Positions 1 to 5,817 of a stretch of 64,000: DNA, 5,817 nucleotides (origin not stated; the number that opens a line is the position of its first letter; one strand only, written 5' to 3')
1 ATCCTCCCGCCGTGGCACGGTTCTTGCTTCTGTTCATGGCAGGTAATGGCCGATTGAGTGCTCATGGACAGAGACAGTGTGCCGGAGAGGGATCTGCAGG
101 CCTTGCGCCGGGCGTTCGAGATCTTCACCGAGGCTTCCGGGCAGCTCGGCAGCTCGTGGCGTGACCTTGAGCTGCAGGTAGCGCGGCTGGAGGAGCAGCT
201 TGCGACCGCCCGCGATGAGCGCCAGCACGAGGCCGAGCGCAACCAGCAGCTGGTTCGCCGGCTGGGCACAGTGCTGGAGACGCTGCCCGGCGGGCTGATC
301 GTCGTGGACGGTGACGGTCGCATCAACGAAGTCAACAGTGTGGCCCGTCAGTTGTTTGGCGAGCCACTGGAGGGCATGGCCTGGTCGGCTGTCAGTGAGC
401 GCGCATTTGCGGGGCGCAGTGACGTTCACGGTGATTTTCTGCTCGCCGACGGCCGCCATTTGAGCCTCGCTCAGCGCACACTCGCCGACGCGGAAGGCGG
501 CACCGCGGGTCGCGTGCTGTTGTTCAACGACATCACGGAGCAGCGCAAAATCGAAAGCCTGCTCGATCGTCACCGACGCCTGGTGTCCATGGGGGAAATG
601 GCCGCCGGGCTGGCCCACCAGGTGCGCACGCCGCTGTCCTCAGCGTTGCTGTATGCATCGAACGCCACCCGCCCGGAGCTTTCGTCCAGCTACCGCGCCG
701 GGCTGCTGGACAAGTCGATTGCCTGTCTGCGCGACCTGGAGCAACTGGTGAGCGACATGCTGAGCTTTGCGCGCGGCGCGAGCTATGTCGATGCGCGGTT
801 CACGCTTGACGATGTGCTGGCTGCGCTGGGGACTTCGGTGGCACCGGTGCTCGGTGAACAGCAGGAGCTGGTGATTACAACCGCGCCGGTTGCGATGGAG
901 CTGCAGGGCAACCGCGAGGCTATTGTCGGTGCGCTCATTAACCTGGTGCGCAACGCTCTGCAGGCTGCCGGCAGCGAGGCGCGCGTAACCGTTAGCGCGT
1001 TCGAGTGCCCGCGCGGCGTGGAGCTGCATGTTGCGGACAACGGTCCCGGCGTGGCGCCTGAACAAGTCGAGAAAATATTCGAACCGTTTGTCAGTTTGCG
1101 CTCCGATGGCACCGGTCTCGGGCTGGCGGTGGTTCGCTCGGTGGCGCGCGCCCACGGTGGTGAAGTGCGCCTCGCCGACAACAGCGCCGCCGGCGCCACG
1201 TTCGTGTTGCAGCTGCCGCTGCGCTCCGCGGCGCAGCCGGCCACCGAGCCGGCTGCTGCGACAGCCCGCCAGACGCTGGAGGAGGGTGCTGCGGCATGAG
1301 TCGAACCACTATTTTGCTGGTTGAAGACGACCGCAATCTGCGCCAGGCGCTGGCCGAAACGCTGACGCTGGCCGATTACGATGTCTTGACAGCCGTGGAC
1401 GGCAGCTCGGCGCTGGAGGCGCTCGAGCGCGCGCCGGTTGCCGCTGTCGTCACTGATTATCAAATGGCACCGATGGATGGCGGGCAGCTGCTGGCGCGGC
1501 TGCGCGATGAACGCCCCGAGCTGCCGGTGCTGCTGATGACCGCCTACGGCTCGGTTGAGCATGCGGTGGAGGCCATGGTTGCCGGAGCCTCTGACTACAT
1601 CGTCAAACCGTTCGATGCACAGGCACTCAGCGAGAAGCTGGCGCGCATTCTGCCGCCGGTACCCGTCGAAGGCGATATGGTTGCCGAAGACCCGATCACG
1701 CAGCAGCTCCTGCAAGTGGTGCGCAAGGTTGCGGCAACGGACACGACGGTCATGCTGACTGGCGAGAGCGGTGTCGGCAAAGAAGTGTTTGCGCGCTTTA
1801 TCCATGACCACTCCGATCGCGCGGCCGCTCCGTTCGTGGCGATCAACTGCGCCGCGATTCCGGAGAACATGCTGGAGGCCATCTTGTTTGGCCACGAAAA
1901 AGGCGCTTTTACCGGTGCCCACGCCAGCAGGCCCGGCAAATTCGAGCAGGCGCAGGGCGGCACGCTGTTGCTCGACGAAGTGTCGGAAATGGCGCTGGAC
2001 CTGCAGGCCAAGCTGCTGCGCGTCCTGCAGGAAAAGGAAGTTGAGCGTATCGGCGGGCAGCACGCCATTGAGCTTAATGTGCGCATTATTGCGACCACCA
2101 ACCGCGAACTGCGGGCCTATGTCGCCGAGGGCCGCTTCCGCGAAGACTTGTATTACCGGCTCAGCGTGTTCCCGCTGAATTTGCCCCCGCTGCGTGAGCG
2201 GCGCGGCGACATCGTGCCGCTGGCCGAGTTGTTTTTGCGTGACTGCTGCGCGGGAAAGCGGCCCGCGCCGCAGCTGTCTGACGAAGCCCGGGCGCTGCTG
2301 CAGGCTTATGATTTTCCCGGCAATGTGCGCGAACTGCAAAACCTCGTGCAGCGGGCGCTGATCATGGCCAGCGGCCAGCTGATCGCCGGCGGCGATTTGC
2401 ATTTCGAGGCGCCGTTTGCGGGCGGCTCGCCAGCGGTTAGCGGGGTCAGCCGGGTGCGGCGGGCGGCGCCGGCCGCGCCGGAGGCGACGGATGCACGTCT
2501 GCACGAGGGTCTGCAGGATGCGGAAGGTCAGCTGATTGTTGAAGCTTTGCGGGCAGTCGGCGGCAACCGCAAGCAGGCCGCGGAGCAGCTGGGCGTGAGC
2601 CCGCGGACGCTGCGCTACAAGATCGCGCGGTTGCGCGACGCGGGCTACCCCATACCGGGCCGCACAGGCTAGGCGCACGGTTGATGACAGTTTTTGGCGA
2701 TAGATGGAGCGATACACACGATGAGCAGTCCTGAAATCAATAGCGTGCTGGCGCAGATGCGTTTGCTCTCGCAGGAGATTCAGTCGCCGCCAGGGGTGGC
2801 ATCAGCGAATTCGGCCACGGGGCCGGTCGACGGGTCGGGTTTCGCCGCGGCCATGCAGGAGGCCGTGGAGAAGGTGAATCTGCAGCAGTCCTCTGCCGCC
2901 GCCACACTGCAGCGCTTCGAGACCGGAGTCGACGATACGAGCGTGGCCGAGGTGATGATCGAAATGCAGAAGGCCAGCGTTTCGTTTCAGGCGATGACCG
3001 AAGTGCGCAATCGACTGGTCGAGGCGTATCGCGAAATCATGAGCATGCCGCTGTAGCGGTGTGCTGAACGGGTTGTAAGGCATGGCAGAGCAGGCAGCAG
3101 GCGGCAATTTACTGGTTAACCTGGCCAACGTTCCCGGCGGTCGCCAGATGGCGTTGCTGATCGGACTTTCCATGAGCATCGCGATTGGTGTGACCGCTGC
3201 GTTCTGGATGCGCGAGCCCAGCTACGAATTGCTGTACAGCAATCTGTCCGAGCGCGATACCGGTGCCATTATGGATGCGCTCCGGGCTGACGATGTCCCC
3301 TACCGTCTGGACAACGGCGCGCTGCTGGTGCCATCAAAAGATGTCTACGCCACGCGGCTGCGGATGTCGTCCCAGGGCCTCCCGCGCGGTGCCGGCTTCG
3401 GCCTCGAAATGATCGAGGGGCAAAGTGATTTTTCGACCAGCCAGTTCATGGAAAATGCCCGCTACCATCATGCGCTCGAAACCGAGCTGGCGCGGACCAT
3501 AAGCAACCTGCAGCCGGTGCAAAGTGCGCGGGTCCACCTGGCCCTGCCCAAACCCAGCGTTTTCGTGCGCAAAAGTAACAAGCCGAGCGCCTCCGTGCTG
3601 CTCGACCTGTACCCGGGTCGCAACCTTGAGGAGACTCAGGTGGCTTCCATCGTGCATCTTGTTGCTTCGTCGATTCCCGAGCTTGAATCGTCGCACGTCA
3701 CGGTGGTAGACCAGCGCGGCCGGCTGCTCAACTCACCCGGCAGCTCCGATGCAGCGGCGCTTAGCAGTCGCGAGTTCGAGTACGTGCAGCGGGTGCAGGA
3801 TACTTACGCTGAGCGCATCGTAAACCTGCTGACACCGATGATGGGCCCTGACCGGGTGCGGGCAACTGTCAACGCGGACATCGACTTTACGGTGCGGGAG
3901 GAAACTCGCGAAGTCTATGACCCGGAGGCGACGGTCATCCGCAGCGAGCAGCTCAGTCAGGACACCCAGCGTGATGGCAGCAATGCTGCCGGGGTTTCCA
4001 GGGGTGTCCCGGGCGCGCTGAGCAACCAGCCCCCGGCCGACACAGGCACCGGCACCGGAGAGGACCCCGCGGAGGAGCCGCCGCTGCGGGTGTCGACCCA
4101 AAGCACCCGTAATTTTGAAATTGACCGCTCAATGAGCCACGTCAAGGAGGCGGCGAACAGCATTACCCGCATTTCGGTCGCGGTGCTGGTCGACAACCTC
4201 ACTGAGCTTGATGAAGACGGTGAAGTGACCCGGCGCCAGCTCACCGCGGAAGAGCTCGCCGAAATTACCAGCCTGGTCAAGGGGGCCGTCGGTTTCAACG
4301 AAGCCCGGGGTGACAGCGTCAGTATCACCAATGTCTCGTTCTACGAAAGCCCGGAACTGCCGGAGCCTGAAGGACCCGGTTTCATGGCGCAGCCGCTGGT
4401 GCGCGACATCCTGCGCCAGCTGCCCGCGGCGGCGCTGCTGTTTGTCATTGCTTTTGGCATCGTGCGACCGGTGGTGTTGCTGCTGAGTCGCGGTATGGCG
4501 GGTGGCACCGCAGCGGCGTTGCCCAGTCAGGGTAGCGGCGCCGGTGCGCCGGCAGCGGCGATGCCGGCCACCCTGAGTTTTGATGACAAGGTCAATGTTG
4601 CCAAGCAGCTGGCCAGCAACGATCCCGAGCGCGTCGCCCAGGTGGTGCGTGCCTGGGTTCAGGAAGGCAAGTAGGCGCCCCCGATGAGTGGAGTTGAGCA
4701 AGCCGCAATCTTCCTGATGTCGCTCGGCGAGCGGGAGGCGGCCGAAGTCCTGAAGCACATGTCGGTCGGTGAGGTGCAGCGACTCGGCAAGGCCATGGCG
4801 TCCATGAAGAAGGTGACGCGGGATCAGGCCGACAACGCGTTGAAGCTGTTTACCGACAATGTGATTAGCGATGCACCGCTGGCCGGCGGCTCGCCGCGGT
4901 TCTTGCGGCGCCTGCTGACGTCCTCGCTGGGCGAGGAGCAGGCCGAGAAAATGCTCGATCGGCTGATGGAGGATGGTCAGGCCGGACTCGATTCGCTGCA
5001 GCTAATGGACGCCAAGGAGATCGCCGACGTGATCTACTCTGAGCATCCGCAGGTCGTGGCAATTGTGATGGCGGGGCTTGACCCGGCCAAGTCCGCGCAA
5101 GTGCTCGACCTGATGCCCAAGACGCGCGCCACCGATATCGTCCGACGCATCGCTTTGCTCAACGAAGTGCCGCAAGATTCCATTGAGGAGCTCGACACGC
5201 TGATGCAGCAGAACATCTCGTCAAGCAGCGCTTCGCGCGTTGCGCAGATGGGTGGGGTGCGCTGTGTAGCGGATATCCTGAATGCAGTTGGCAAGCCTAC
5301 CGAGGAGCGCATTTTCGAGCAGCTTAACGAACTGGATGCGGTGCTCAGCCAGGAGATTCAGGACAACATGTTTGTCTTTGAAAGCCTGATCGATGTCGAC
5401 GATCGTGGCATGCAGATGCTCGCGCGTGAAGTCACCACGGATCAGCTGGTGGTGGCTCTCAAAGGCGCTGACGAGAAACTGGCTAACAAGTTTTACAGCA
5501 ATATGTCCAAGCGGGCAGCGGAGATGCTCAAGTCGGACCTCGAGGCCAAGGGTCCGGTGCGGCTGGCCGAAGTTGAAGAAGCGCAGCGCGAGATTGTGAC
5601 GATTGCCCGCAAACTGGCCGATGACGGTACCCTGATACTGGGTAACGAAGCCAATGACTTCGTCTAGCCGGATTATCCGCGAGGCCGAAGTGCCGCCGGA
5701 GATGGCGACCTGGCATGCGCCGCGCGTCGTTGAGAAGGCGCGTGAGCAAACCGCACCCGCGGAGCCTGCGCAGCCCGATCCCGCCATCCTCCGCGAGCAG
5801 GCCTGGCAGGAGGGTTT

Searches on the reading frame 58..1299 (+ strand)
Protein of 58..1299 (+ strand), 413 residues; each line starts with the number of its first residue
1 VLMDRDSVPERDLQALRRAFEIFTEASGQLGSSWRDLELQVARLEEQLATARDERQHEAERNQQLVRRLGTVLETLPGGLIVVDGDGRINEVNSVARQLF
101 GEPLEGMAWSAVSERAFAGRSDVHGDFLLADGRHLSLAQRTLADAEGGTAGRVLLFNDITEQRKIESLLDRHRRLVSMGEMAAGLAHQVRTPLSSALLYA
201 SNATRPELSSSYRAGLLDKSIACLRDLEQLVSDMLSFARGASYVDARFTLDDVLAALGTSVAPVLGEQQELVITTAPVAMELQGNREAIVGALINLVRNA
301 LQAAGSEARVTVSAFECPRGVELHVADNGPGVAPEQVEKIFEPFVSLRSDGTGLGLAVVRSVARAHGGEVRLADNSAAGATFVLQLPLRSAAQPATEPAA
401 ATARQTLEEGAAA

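Call 5: search_protein_families(library=ncbifam, proteins=[window:58-1299:+], max_evalue=0.00001)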
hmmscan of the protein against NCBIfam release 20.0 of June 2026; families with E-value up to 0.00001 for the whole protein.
window:58-1299:+ (413 aa): 74 families (the best 25 are shown)
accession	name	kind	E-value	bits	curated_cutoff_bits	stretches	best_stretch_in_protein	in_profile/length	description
NF008468.0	PRK11360.1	equivalog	1.1e-48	166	646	1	133-392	351-612/616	two-component system sensor histidine kinase AtoS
NF007688.0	PRK10364.1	equivalog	1.6e-39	135.9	479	1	162-391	224-454/460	two-component system sensor histidine kinase ZraS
NF010411.0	PRK13837.1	equivalog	3e-34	118.1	647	1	159-410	431-695/828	two-component system VirA-like sensor kinase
NF046044.1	PnpS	equivalog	1.8e-31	109.5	400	1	40-387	28-390/390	two-component system histidine kinase PnpS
TIGR02966.1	phoR_proteo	equivalog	2e-30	105.9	334.2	1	64-385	3-332/333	phosphate regulon sensor histidine kinase PhoR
NF041777.1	sens_FixL_Rhizob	equivalog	5.5e-26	91.3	850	1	165-389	249-482/485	sensor protein FixL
NF007898.0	PRK10604.1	equivalog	1e-25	90.8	478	1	175-394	209-429/433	two-component system sensor histidine kinase RstB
TIGR01386.1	cztS_silS_copS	subfamily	1.7e-24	86.7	292.55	1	180-387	243-457/457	heavy metal sensor histidine kinase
NF052574.1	HisKinEspCMyxo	equivalog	6.6e-24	84.1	1200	1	142-405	381-654/785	serine histidine kinase EspC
NF007007.0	PRK09470.1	equivalog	4.5e-23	81.9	486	1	164-390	237-461/463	envelope stress sensor histidine kinase CpxA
NF007004.0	PRK09467.1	equivalog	4.8e-23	81.7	415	1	181-389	235-437/440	two-component system sensor histidine kinase EnvZ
NF008312.0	PRK11100.1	equivalog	1.7e-22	79.9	356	1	184-388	262-474/477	two-component system sensor histidine kinase CreC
NF008235.0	PRK11006.1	equivalog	2.6e-22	79.3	390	1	156-390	191-425/431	phosphate regulon sensor histidine kinase PhoR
NF046026.1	HisKinCckACaul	equivalog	4.2e-22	78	1000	1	95-403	224-548/678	cell cycle histidine kinase CckA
NF052573.1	HisKinEspAMyxo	equivalog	5e-22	77.7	1400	1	63-392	250-615/755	serine histidine kinase EspA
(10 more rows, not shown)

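Call 25: find_related_loci(query=window:58-1299:+, collection=metagenome_contigs, flank=10000)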
Query window:58-1299:+ (413 aa) in metagenome_contigs; peptide patterns used: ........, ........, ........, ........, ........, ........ (x = any residue, [..] = any of these).
600 stretches matched a pattern (row limit reached: there are more); 25 encode a relative of the query (tblastn E <= 1e-3); 25 distinct loci.
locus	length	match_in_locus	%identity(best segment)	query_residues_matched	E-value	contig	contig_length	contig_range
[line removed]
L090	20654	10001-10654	31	164-387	9e-22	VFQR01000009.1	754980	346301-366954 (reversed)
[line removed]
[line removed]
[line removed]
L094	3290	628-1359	32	154-387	2e-20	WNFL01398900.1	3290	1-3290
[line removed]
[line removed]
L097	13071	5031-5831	27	173-401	6e-18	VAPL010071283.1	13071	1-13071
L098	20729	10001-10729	32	169-399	1e-17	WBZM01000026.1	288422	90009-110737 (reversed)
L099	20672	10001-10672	34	165-387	8e-22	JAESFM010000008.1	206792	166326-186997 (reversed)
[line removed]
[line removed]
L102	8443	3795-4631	26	162-403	1e-15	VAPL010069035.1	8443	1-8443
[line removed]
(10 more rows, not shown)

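Call 27: find_homologous_proteins(query=window:58-1299:+, max_evalue=1e-30)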
Query window:58-1299:+ (413 aa): 1458 proteins with E <= 1e-30 among 8000 candidates; the best 120 are listed.
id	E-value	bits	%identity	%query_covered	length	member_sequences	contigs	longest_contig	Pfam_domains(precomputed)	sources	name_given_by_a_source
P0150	3.5e-230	782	91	100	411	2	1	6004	PF13188.14,PF12860.14,PF08448.17,PF02518.32,PF00512.32,PF00989.32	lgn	-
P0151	2.5e-225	766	90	100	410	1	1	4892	PF13188.14,PF12860.14,PF08448.17,PF02518.32,PF00512.32,PF00989.32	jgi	jgi:two-component system sensor histidine kinase FlrB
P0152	1.3e-197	674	83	94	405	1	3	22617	PF13188.14,PF08448.17,PF02518.32,PF00512.32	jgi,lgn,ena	-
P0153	9.4e-180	616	76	94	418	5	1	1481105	PF02518.32,PF00512.32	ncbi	-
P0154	2.9e-179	614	83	86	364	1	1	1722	PF13188.14,PF02518.32,PF00512.32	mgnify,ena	mgnify:CR=1 FL=1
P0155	3.2e-178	611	73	97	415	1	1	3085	PF02518.32,PF00512.32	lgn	-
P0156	8.1e-176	603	73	94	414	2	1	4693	PF02518.32,PF00512.32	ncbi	-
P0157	1.4e-175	602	75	94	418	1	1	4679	PF02518.32,PF00512.32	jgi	jgi:two-component system sensor histidine kinase FlrB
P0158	9.2e-174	596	70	100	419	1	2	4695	PF02518.32,PF00512.32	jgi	-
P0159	5.3e-173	593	71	95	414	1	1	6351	PF02518.32,PF00512.32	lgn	-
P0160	4.0e-170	584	73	94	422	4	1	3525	PF13188.14,PF02518.32,PF00512.32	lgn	-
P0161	4.8e-170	584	70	97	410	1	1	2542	PF02518.32,PF00512.32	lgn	-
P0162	6.6e-170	583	72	94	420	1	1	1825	PF02518.32,PF00512.32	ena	-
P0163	1.8e-165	569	68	97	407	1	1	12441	PF13188.14,PF12860.14,PF02518.32,PF00512.32,PF00989.32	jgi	-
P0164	4.8e-165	567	70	94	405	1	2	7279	PF13188.14,PF12860.14,PF02518.32,PF00512.32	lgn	-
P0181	1.3e-115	405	49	100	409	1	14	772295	PF02518.32,PF00512.32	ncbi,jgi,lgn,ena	-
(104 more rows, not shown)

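Call 28: find_encoding_contigs(protein=P0153, flank=10000, max_places=1)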
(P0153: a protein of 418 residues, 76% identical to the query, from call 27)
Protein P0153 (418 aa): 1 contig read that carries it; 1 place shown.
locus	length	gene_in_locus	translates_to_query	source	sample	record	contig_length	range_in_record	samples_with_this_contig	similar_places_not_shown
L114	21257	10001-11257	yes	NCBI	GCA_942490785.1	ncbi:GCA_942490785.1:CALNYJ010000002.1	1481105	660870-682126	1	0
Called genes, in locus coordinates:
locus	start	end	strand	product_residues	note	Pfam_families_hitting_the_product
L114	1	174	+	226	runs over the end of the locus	PF02107:FlgH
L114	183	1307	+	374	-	PF02119:FlgI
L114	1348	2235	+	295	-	PF10135:Rod-binding, PF01832:Glucosaminidase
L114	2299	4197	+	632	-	PF00460:Flg_bb_rod (weak), PF22638:FlgK_D1, PF21158:flgK_1st_1, PF06429:Flg_bbr_C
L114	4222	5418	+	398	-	PF00669:Flagellin_N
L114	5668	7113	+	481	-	PF00669:Flagellin_N, PF00700:Flagellin_C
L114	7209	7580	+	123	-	PF03646:FlaG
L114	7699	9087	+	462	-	PF02465:FliD_N, PF07196:Flagellin_IN (weak), PF07195:FliD_C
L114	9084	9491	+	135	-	PF02561:FliS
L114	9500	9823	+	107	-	PF05400:FliT (weak)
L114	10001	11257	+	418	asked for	PF00512:HisKA, PF02518:HATPase_c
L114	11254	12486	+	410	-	PF00072:Response_reg, PF00158:Sigma54_activat, PF14532:Sigma54_activ_2, PF07724:AAA_2 (weak), PF07728:AAA_5, PF25601:AAA_lid_14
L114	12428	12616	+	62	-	PF02954:HTH_8, PF13556:HTH_30 (weak)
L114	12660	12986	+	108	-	PF02049:FliE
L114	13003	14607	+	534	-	PF01514:YscJ_FliF, PF08345:YscJ_FliF_C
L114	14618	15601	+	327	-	PF14842:FliG_N, PF14841:FliG_M, PF14842:FliG_N (weak), PF01706:FliG_C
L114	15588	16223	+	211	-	PF02108:FliH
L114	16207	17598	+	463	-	PF00006:ATP-synt_ab, PF18269:T3SS_ATPase_C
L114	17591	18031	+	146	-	PF02050:FliJ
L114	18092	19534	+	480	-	PF02120:Flg_hook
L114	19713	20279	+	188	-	PF03748:FliL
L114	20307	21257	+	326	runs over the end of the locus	PF02154:FliM, PF01052:FliMN_C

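Call 29: find_encoding_contigs(protein=P0181, flank=10000, max_places=1)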
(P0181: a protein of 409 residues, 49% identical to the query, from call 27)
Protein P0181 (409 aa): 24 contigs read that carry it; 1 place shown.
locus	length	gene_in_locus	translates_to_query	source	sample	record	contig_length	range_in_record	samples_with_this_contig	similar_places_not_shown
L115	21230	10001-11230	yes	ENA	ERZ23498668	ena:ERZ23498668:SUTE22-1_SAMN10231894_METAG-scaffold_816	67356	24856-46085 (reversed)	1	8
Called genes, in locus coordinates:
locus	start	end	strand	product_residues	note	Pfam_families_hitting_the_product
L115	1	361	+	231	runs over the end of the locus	PF02107:FlgH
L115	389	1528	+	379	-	PF02119:FlgI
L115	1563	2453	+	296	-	PF10135:Rod-binding, PF01832:Glucosaminidase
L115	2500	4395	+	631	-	PF00460:Flg_bb_rod (weak), PF22638:FlgK_D1, PF21158:flgK_1st_1, PF06429:Flg_bbr_C (weak)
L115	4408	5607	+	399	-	PF00669:Flagellin_N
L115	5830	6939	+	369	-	PF00669:Flagellin_N, PF00700:Flagellin_C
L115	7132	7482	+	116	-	PF03646:FlaG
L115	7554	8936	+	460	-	PF02465:FliD_N, PF07196:Flagellin_IN, PF07195:FliD_C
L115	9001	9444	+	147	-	PF02561:FliS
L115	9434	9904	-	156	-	-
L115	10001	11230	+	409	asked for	PF00512:HisKA, PF02518:HATPase_c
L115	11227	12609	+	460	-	PF00072:Response_reg, PF00158:Sigma54_activat, PF14532:Sigma54_activ_2, PF00004:AAA (faint), PF07728:AAA_5 (weak), PF25601:AAA_lid_14, PF02954:HTH_8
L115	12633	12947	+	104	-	PF02049:FliE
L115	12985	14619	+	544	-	PF01514:YscJ_FliF, PF08345:YscJ_FliF_C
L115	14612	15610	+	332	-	PF03448:MgtE_N (faint), PF14842:FliG_N, PF14841:FliG_M, PF14842:FliG_N (weak), PF01706:FliG_C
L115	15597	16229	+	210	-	PF02108:FliH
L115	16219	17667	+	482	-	PF00006:ATP-synt_ab, PF18269:T3SS_ATPase_C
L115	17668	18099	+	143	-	PF02050:FliJ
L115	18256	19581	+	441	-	PF02120:Flg_hook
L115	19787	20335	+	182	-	PF03748:FliL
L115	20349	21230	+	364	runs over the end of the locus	PF02154:FliM, PF01052:FliMN_C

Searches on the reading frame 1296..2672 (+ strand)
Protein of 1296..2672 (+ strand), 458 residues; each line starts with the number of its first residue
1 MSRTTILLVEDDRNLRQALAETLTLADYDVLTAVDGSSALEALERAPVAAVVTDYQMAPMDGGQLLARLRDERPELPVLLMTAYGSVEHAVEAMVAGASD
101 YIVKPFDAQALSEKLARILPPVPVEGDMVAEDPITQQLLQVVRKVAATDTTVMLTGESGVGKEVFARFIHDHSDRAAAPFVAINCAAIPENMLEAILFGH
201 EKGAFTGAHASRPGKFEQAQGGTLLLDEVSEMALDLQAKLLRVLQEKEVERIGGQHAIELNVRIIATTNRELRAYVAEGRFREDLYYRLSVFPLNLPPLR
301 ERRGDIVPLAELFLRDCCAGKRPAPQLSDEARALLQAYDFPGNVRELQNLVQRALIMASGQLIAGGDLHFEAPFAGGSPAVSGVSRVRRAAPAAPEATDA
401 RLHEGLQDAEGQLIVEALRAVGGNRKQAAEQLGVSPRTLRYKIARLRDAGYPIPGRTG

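Call 5: search_protein_families(library=ncbifam, proteins=[window:1296-2672:+], max_evalue=0.00001)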
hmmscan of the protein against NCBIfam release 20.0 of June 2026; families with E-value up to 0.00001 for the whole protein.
window:1296-2672:+ (458 aa): 98 families (the best 25 are shown)
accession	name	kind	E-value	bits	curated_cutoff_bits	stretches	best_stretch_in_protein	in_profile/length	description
NF008469.0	PRK11361.1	equivalog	8.2e-125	417.1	714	2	126-444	143-452/461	acetoacetate metabolism transcriptional regulator AtoC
NF050807.1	TransRegFlbDCaul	equivalog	1.3e-118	396.8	750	1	60-455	55-447/454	sigma-54-dependent transcriptional regulator FlbD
TIGR01818.1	ntrC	equivalog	2e-118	396.1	558.6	1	6-444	1-461/463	nitrogen regulation protein NR(I)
TIGR02915.1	PEP_resp_reg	equivalog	2.9e-109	365.9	502.6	1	6-441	1-437/445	PEP-CTERM-box response regulator transcription factor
NF049963.1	RespRegFlgRCampy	domain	2.9e-108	362.5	750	1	6-372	3-381/429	fla regulon two-component system response regulator FlgR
TIGR01817.1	nifA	equivalog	3.8e-105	352.6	528.85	1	128-445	198-526/534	nif-specific transcriptional activator NifA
NF007689.0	PRK10365.1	equivalog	5.4e-99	331.9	760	1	4-445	6-441/441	sigma-54-dependent response regulator transcription factor ZraR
NF003451.0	PRK05022.1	equivalog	3.8e-98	329.4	476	1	125-440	189-502/512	nitric oxide reductase transcriptional regulator NorR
NF041946.1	LuxO_transreg_Vib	equivalog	2.2e-97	326.8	800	1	9-445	2-459/463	quorum-sensing sigma-54 dependent transcriptional regulator LuxO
NF051870.1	NAssimRespRegNtrX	equivalog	1.2e-96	324.3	600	1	5-439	3-443/452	nitrogen assimilation response regulator NtrX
NF041552.1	TF_PrdR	equivalog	4.3e-95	319.2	795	1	136-444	277-574/577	sigma-54 dependent transcriptional regulator PrdR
NF008176.1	PRK10923.1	equivalog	1.1e-94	317.7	620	1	1-445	1-465/469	nitrogen regulation protein NR(I)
NF011695.0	PRK15115.1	equivalog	1.3e-94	317.5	763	1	4-364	7-374/445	two-component system response regulator GlrR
NF038308.1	RNA_repair_RtcR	equivalog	3.4e-90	303.4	650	1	131-440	185-505/530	RNA repair transcriptional activator RtcR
TIGR02329.1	propionate_PrpR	equivalog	1.1e-81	275.1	499.2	1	124-440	210-521/526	propionate catabolism operon regulatory protein PrpR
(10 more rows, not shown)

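Call 19: find_encoding_contigs(protein=window:1296-2672:+, flank=10000, max_places=3)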
Protein window:1296-2672:+ (458 aa): no gene with exactly this product is on record in the collection.

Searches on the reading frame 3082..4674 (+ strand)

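Call 5: search_protein_families(library=ncbifam, proteins=[window:3082-4674:+], max_evalue=0.00001)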
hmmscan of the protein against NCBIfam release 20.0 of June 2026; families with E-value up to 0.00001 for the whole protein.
window:3082-4674:+ (530 aa): 3 families
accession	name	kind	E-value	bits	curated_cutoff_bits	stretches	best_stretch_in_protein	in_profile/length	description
TIGR00206.1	fliF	equivalog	7.4e-95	319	129.75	1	23-470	25-483/555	flagellar basal-body MS-ring/collar protein FliF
TIGR02544.1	III_secr_YscJ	equivalog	8.3e-18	64.8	161.95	1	49-211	20-186/193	type III secretion system inner membrane ring lipoprotein SctJ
NF004606.0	PRK05934.1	equivalog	2.5e-06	26.9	297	1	135-227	75-163/341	type III secretion system protein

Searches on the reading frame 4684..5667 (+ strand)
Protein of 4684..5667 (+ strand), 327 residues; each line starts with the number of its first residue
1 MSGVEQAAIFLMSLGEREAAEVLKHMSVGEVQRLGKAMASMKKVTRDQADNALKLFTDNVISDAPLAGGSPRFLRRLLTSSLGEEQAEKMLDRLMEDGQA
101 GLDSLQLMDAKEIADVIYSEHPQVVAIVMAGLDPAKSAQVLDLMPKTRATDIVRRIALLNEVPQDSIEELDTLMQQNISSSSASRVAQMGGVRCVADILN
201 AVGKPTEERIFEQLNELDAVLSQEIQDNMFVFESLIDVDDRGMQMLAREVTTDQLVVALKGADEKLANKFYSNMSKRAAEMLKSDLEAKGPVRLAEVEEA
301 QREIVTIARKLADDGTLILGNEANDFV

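Call 5: search_protein_families(library=ncbifam, proteins=[window:4684-5667:+], max_evalue=0.00001)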
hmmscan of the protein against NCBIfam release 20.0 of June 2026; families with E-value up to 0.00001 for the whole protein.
window:4684-5667:+ (327 aa): 2 families
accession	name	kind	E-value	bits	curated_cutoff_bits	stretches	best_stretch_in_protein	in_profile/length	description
TIGR00207.1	fliG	equivalog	1.3e-88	297.6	226.7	1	2-322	10-331/338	flagellar motor switch protein FliG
NF004260.2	PRK05686.2-1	equivalog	1.2e-23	83.8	550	1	2-289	16-303/316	flagellar motor switch protein FliG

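Call 21: find_encoding_contigs(protein=window:4684-5667:+, flank=10000, max_places=2)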
Protein window:4684-5667:+ (327 aa): no gene with exactly this product is on record in the collection.
